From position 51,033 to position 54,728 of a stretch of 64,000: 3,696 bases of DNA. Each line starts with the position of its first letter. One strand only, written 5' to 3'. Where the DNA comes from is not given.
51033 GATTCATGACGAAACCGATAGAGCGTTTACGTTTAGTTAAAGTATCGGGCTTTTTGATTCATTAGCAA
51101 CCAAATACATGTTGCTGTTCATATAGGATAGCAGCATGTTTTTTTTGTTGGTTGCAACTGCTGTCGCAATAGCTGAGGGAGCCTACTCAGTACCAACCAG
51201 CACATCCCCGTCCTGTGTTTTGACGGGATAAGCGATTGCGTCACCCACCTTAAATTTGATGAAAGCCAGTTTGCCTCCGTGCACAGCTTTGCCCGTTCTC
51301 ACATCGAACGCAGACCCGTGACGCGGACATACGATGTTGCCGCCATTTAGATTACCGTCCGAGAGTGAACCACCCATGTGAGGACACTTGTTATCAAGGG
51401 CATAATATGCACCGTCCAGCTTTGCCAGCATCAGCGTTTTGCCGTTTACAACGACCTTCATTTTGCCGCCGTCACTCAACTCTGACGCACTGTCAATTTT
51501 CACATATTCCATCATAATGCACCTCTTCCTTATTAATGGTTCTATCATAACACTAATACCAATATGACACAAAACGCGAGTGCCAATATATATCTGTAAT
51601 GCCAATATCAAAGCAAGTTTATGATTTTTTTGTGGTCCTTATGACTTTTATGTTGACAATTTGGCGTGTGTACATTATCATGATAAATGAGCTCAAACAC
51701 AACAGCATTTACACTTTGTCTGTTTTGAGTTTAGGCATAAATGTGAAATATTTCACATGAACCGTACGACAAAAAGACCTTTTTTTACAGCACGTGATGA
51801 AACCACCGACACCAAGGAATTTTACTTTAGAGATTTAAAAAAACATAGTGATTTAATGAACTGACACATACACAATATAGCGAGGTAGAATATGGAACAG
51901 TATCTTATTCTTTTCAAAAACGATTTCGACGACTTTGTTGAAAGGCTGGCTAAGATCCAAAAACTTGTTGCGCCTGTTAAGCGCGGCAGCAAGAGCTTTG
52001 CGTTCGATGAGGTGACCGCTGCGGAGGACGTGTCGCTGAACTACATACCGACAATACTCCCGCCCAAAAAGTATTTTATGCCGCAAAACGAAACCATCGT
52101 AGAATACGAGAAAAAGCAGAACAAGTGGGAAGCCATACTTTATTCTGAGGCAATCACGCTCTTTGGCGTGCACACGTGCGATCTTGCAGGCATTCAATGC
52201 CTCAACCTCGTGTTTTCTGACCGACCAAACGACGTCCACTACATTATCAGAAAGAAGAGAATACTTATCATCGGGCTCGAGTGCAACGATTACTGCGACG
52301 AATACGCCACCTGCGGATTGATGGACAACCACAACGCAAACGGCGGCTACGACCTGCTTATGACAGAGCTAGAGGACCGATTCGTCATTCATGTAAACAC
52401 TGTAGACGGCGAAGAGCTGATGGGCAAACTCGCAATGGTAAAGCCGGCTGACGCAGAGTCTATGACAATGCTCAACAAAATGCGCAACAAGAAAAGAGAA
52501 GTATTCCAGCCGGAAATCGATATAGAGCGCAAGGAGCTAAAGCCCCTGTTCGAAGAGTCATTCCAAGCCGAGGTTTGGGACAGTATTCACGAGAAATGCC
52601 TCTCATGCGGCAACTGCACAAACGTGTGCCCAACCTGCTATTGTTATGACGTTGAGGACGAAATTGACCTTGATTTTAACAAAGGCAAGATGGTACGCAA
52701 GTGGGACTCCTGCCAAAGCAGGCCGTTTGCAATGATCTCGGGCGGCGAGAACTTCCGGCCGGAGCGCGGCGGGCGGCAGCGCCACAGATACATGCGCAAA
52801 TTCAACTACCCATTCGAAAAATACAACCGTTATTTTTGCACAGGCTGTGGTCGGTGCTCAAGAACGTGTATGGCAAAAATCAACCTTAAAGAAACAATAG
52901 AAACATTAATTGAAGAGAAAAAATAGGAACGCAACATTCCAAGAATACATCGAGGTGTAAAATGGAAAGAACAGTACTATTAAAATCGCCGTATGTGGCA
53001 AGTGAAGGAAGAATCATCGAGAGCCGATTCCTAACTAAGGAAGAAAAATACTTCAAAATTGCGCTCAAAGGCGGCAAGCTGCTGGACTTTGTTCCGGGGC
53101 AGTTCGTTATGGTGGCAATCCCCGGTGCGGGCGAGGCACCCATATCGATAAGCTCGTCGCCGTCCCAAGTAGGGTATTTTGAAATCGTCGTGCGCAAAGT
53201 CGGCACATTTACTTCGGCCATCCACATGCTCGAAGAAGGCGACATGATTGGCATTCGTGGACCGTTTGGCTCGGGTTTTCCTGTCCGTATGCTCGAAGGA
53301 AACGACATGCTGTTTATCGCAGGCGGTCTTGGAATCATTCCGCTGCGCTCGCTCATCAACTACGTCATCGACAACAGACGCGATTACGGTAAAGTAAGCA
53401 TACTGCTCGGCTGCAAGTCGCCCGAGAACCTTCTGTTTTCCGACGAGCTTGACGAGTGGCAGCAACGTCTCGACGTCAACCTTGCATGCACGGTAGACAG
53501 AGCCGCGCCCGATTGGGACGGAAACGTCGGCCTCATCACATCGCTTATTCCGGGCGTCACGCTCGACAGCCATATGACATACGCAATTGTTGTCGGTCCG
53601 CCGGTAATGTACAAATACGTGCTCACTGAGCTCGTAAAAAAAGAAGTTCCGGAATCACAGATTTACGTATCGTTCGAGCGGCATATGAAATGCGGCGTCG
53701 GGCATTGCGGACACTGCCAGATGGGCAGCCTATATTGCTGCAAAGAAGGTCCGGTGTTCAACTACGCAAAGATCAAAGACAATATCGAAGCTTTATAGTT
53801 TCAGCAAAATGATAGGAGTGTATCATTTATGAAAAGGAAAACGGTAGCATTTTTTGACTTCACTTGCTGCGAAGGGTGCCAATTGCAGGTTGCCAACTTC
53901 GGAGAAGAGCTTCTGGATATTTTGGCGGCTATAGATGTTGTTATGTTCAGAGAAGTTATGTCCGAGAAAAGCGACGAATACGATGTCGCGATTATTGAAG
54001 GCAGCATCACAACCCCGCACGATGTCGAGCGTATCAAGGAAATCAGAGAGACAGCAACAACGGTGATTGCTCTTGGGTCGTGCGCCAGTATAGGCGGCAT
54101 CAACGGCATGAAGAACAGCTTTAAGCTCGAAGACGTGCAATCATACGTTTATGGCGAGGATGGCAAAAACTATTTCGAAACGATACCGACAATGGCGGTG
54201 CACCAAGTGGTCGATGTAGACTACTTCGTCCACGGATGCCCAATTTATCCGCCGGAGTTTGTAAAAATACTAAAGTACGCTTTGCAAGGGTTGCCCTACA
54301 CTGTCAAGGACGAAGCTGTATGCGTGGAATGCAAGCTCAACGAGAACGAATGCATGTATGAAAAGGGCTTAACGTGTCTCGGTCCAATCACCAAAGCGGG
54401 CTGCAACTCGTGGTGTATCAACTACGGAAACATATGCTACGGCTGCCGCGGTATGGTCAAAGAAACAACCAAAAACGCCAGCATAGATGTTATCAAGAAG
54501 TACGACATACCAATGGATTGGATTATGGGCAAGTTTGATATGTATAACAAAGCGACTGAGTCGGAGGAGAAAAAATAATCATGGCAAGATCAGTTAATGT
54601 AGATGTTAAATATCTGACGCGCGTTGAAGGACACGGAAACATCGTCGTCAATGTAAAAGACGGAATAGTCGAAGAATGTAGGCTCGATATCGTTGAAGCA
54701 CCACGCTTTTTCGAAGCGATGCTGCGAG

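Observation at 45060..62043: FdsGBA-ordered formate dehydrogenase next to a group-3b-type [NiFe] hydrogenase with a full maturation set: candidate soluble, pyridine-nucleotide-coupled formate/H2 module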

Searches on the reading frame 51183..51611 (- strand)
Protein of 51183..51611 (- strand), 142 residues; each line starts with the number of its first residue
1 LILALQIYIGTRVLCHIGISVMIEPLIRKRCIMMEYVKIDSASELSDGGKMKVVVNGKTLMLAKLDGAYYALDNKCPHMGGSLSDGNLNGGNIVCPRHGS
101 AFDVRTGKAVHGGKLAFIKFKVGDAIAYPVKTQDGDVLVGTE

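Call 5: search_protein_families(library=ncbifam, proteins=[window:51183-51611:-], max_evalue=0.00001)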
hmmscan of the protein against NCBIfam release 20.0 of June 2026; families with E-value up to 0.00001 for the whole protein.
window:51183-51611:- (142 aa): 7 families
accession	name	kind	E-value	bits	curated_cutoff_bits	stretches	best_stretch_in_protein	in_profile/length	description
NF007422.0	PRK09965.1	equivalog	1.5e-14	54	113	1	42-139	9-98/106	bifunctional 3-phenylpropionate/cinnamic acid dioxygenase ferredoxin subunit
NF041683.1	ant_diox_AndAb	equivalog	3.5e-13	49.6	150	1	37-139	3-98/100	anthranilate 1,2-dioxygenase ferredoxin subunit AndAb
NF042948.2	3PPDioc_HcaC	equivalog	2.5e-12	47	150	1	35-112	2-80/105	3-phenylpropionate/cinnamic acid dioxygenase ferredoxin subunit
TIGR02377.1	MocE_fam_FeS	subfamily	9.6e-11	41.6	136.15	1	37-139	3-99/101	MocE family 2Fe-2S type ferredoxin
TIGR02378.1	nirD_assim_sml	equivalog_domain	7.1e-09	35.8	74.65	1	38-139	4-103/105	nitrite reductase small subunit NirD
NF041174.1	SDX_Thmprot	equivalog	3.2e-08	33.7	170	1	38-114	4-81/109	sulredoxin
NF052579.1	BetMthstMoxSdmAMthl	equivalog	2.8e-06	26.6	600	1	39-109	21-91/351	4beta-methylsterol monooxygenase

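Call 63: search_protein_families(library=pfam, proteins=[window:51183-51548:-], max_evalue=0.00001)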
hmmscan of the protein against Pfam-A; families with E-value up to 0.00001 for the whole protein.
window:51183-51548:- (121 aa): 3 families
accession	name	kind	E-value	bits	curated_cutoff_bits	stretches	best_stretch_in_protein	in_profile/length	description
PF00355.32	Rieske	-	1.3e-17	63.9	20.3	1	16-91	3-78/88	Rieske [2Fe-2S] domain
PF13806.12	Rieske_2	-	3.3e-09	37.1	27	1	14-118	1-103/104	Rieske-like [2Fe-2S] domain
PF22543.2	Rieske_4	-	1.2e-06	29.2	28.4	1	26-88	11-77/119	Soluble Rieske-type ferredoxin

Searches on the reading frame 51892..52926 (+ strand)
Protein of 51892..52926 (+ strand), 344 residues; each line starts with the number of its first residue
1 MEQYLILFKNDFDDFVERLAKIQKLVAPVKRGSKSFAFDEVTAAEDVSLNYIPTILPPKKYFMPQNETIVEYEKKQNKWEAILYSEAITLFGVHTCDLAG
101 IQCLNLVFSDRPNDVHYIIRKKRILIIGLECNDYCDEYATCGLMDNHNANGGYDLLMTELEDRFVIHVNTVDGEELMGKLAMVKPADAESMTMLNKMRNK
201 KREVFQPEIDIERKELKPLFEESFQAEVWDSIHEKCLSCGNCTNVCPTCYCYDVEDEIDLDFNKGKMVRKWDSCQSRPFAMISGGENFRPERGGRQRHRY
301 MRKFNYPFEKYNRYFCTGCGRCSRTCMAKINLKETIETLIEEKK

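Call 3: search_protein_families(library=pfam, proteins=[window:51892-52926:+])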
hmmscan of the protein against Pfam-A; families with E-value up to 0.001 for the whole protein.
window:51892-52926:+ (344 aa): 8 families
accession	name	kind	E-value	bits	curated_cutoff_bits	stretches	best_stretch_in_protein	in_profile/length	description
PF17179.9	Fer4_22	-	1.5e-29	103.2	27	1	235-330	1-95/95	4Fe-4S dicluster domain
PF12838.12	Fer4_7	-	1.6e-07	32.1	27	1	225-248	27-50/52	4Fe-4S dicluster domain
PF13187.11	Fer4_9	-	2.3e-07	31.2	27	0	234-248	35-49/52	4Fe-4S dicluster domain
PF13237.11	Fer4_10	-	3.2e-07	30.6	25.5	1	234-326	7-52/53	4Fe-4S dicluster domain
PF12797.12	Fer4_2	-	6.8e-07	29.3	24.5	0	234-248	8-22/22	4Fe-4S binding domain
PF00037.32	Fer4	-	4.8e-06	26.6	21.1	1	233-248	5-20/24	4Fe-4S binding domain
PF13183.11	Fer4_8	-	8.8e-05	23.4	27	0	234-330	3-68/68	4Fe-4S dicluster domain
PF12837.12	Fer4_6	-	0.00092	19.5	25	0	311-328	4-21/24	4Fe-4S binding domain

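Call 4: search_protein_families(library=ncbifam, proteins=[window:51892-52926:+])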
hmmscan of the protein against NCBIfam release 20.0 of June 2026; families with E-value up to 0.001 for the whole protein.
window:51892-52926:+ (344 aa): 9 families
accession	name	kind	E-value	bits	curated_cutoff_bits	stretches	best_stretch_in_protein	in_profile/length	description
NF040833.1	sulfhyd_HydB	equivalog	1.2e-72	244.8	750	1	4-340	3-336/367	NADPH-dependent hydrogenase/sulfhydrogenase 1 subunit beta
NF040829.1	sulfhyd_ShyB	equivalog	1.1e-70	238.3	690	1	3-339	2-329/334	NAD(P)-dependent hydrogenase/sulfhydrogenase 2 subunit beta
TIGR02910.1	sulfite_red_A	equivalog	5e-35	121.3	323.15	1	7-339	5-326/334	anaerobic sulfite reductase subunit AsrA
NF040612.1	F420_dehyd_FpoI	exception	2.9e-05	23.9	180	0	195-267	4-75/135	F420H2 dehydrogenase subunit FpoI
NF038196.1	ferrodoxin_EFR1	subfamily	3.3e-05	24.1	75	1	174-248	124-198/242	EFR1 family ferrodoxin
NF045670.1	quin_L_LdhH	equivalog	5.5e-05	21.6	800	0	315-341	355-381/706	L-lactate dehydrogenase (quinone) large subunit LdhH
NF040864.1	HgcB_ferredoxin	equivalog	0.00033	20.4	99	0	233-249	13-29/93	mercury methylation ferredoxin HgcB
NF004537.0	PRK05888.1-3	equivalog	0.00048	19.7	163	0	194-255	31-88/204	NADH-quinone oxidoreductase subunit NuoI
NF042909.1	FMH_DH_FwdF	exception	0.00098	18.3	375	0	233-248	224-239/336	tungsten-dependent formylmethanofuran dehydrogenase subunit FwdF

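Call 43: search_solved_structures(query=window:51892-52926:+, max_evalue=0.00001)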
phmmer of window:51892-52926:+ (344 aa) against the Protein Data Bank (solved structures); distinct sequences matched with E-value up to 0.00001: 1.
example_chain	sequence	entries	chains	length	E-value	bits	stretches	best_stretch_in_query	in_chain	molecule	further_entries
9nez_B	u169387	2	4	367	1.2e-64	222.1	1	4-336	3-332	Sulfhydrogenase 1 subunit beta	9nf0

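Call 51: find_encoding_contigs(protein=window:51892-52926:+, flank=10000, max_places=6)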
Protein window:51892-52926:+ (344 aa): 8 contigs read that carry it; 6 places shown.
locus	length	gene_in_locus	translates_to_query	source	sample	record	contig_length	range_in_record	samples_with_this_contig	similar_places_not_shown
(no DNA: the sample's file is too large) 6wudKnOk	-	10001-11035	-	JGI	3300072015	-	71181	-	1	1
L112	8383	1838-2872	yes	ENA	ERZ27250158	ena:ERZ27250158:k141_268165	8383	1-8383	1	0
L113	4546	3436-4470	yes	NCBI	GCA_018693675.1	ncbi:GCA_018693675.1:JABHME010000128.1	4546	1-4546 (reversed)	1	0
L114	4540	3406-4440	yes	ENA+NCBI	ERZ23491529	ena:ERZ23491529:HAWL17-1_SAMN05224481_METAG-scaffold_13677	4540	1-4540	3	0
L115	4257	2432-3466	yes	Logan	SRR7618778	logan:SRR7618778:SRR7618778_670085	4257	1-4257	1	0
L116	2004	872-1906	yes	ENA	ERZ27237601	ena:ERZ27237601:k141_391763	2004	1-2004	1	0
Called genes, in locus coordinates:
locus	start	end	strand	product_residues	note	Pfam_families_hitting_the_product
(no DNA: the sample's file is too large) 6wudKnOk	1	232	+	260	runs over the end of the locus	PF01764:Lipase_3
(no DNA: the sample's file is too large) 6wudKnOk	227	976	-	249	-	PF14808:TMEM164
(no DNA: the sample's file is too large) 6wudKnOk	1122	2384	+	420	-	PF00037:Fer4 (faint), PF12837:Fer4_6 (faint), PF13237:Fer4_10 (weak), PF14697:Fer4_21, PF12838:Fer4_7, PF13187:Fer4_9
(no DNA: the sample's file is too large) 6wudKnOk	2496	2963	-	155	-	-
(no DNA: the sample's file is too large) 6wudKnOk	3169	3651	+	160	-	PF01257:2Fe-2S_thioredx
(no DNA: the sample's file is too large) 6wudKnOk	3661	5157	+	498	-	PF01512:Complex1_51K, PF10531:SLBB (weak), PF10589:NADH_4Fe-4S, PF00037:Fer4 (weak), PF12837:Fer4_6 (weak), PF12838:Fer4_7 (weak), PF13187:Fer4_9 (weak), PF14697:Fer4_21, +3 more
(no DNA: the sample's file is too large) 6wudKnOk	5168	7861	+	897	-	PF13510:Fer2_4, PF12797:Fer4_2 (faint), PF10588:NADH-G_4Fe-4S_3, PF12838:Fer4_7 (weak), PF00037:Fer4 (weak), PF04879:Molybdop_Fe4S4, PF00384:Molybdopterin, PF01568:Molydop_binding, +1 more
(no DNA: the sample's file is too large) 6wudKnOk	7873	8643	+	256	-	PF02634:FdhD-NarQ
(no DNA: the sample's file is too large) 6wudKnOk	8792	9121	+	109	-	-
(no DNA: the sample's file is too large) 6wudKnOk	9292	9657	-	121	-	PF00355:Rieske, PF13806:Rieske_2, PF22543:Rieske_4 (weak)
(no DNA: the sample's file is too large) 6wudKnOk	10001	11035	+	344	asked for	PF12838:Fer4_7 (faint), PF13187:Fer4_9 (faint), PF00037:Fer4 (faint), PF12797:Fer4_2 (faint), PF13237:Fer4_10 (weak), PF17179:Fer4_22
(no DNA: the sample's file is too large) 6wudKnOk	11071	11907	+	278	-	PF00970:FAD_binding_6, PF00175:NAD_binding_1, PF10418:DHODB_Fe-S_bind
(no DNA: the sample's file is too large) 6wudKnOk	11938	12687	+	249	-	PF01058:Oxidored_q6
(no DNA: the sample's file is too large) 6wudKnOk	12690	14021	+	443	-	PF27537:HoxH (faint), PF00374:NiFeSe_Hases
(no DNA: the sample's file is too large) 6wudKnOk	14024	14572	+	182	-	PF01750:HycI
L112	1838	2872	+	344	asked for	PF12838:Fer4_7 (faint), PF13187:Fer4_9 (faint), PF00037:Fer4 (faint), PF12797:Fer4_2 (faint), PF13237:Fer4_10 (weak), PF17179:Fer4_22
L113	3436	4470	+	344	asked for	PF12838:Fer4_7 (faint), PF13187:Fer4_9 (faint), PF00037:Fer4 (faint), PF12797:Fer4_2 (faint), PF13237:Fer4_10 (weak), PF17179:Fer4_22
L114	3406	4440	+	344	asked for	PF12838:Fer4_7 (faint), PF13187:Fer4_9 (faint), PF00037:Fer4 (faint), PF12797:Fer4_2 (faint), PF13237:Fer4_10 (weak), PF17179:Fer4_22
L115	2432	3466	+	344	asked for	PF12838:Fer4_7 (faint), PF13187:Fer4_9 (faint), PF00037:Fer4 (faint), PF12797:Fer4_2 (faint), PF13237:Fer4_10 (weak), PF17179:Fer4_22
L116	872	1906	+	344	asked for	PF12838:Fer4_7 (faint), PF13187:Fer4_9 (faint), PF00037:Fer4 (faint), PF12797:Fer4_2 (faint), PF13237:Fer4_10 (weak), PF17179:Fer4_22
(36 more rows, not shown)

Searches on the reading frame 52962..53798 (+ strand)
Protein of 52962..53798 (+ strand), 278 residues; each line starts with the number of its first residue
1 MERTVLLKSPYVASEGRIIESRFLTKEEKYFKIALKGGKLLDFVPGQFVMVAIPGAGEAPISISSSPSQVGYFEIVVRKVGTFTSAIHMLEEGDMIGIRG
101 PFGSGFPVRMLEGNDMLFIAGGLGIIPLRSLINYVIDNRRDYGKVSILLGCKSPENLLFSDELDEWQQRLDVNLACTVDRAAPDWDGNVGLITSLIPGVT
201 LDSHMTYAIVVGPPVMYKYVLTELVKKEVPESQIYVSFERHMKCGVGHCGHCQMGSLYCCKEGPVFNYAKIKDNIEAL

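Call 3: search_protein_families(library=pfam, proteins=[window:52962-53798:+])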
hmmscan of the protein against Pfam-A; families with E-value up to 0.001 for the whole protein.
window:52962-53798:+ (278 aa): 3 families
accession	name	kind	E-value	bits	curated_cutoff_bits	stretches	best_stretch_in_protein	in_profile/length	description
PF00175.26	NAD_binding_1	-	2.8e-14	54.1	22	1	118-220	1-107/109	Oxidoreductase NAD-binding domain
PF00970.30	FAD_binding_6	-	7.9e-10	39.4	21.1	1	17-104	3-96/99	Oxidoreductase FAD-binding domain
PF10418.14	DHODB_Fe-S_bind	-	4e-09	36.5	23.9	1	239-271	1-40/41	Iron-sulfur cluster binding domain of dihydroorotate dehydrogenase B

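Call 4: search_protein_families(library=ncbifam, proteins=[window:52962-53798:+])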
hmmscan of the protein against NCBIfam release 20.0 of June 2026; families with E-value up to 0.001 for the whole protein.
window:52962-53798:+ (278 aa): 26 families (the best 25 are shown)
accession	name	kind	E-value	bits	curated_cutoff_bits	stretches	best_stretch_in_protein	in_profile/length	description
NF006220.0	PRK08345.1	subfamily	2.6e-81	273.1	395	1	8-271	5-287/294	cytochrome-c3 hydrogenase subunit gamma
TIGR02911.1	sulfite_red_B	equivalog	1.9e-69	233.7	288.6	1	15-274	7-259/261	anaerobic sulfite reductase subunit AsrB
NF040830.1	sulfhyd_ShyC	equivalog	1.1e-67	228.2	600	1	9-269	2-279/288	NAD(P)-dependent hydrogenase/sulfhydrogenase 2 subunit gamma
NF040835.1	sulfhyd_HydG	equivalog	7.7e-65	219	650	1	8-271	12-284/292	NADPH-dependent hydrogenase/sulfhydrogenase 1 subunit gamma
NF000796.0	PRK00054.1-1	equivalog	3.7e-49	167.2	224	1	41-273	27-237/254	dihydroorotate dehydrogenase electron transfer subunit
NF000798.0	PRK00054.1-3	equivalog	4.8e-24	85.3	219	1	28-270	18-241/244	dihydroorotate dehydrogenase electron transfer subunit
NF000799.0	PRK00054.1-4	equivalog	1.4e-23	83.3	314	1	28-268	17-253/258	dihydroorotate dehydrogenase electron transfer subunit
NF004862.0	PRK06222.1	subfamily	7.8e-23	81.4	220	1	42-271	27-248/281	sulfide/dihydroorotate dehydrogenase-like FAD/NAD-binding protein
NF009414.0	PRK12778.1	equivalog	3.9e-22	78.3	1103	1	29-271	13-248/752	bifunctional dihydroorotate dehydrogenase B NAD binding subunit/NADPH-dependent glutamate synthase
NF000797.0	PRK00054.1-2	equivalog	2.3e-21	76.3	270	1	29-270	28-264/267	dihydroorotate dehydrogenase electron transfer subunit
NF040810.1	BenC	equivalog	1.9e-20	73.3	430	1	13-235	104-326/333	benzoate 1,2-dioxygenase electron transfer component BenC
NF045803.1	MethMoxFADbindMmoC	equivalog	1.8e-18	66.4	500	1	38-236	135-337/343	aromatic/alkene monooxygenase hydroxylase FAD-binding subunit MmoC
NF005963.0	PRK08051.1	equivalog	4.2e-17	62.2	230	1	28-235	16-226/233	NAD(P)H-flavin reductase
NF058606.1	GlBtMonoRdsGbcB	equivalog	1.3e-15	57.2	500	1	37-227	37-234/362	glycine betaine monooxygenase reductase subunit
NF008822.0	PRK11872.1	equivalog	9.8e-15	54.4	402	1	16-236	109-332/341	anthranilate 1,2-dioxygenase electron transfer component AntC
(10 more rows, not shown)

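Call 44: search_solved_structures(query=window:52962-53798:+, max_evalue=1e-15)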
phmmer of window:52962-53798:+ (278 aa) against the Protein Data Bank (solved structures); distinct sequences matched with E-value up to 1e-15: 5.
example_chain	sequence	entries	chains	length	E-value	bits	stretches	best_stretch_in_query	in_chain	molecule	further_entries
9nez_C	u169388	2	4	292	6.1e-60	206.1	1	9-271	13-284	Sulfhydrogenase 1 subunit gamma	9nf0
5ksw_B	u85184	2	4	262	1.3e-20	77.2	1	29-266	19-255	Dihydroorotate dehydrogenase B (NAD(+)), electron transfer subunit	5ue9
1ep1_B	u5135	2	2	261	3e-20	75.9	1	30-266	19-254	DIHYDROOROTATE DEHYDROGENASE B (PYRK SUBUNIT)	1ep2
1ep3_B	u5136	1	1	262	3e-20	75.9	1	30-266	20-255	DIHYDROOROTATE DEHYDROGENASE B (PYRK SUBUNIT)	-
4ylf_A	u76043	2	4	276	3.5e-16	62.6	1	44-268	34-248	Dihydroorotate dehydrogenase B (NAD(+)), electron transfer subunit homolog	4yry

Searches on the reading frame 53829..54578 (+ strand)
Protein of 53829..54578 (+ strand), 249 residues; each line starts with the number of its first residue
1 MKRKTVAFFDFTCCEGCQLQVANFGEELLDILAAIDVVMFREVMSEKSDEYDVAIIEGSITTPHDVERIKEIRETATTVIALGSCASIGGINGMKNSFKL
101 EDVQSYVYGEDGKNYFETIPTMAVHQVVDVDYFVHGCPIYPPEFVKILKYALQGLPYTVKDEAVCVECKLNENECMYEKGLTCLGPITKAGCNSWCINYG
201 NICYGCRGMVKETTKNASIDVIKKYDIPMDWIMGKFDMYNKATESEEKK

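Call 3: search_protein_families(library=pfam, proteins=[window:53829-54578:+])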
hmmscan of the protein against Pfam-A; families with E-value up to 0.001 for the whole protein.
window:53829-54578:+ (249 aa): 1 family
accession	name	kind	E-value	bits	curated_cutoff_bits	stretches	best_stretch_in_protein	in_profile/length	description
PF01058.29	Oxidored_q6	-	2.9e-27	95.4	27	1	14-149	1-126/128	NADH ubiquinone oxidoreductase, 20 Kd subunit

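Call 4: search_protein_families(library=ncbifam, proteins=[window:53829-54578:+])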
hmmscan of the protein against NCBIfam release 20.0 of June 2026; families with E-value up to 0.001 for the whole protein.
window:53829-54578:+ (249 aa): 6 families
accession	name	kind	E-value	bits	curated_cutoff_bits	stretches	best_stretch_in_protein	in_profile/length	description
NF040836.1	sulfhyd_HydD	equivalog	1.9e-47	161.6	500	1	4-240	6-245/261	NADPH-dependent hydrogenase/sulfhydrogenase 1 subunit delta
NF040831.1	sulfhyd_ShyD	equivalog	1.2e-46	159.2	460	1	6-240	3-238/240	NAD(P)-dependent hydrogenase/sulfhydrogenase 2 subunit delta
NF045875.1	F420_non_VhuG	exception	6.4e-32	110.9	450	2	5-170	6-182/286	F420-non-reducing hydrogenase subunit VhuG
TIGR03294.1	FrhG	equivalog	6.4e-18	65.3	245.5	1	5-157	3-146/228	coenzyme F420 hydrogenase subunit gamma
NF011390.0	PRK14815.1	equivalog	1.7e-05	24.2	281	0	36-92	58-117/183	NADH dehydrogenase subunit B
NF005012.1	PRK06411.1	subfamily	5.2e-05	22.8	116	0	33-93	56-118/166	NADH-quinone oxidoreductase subunit NuoB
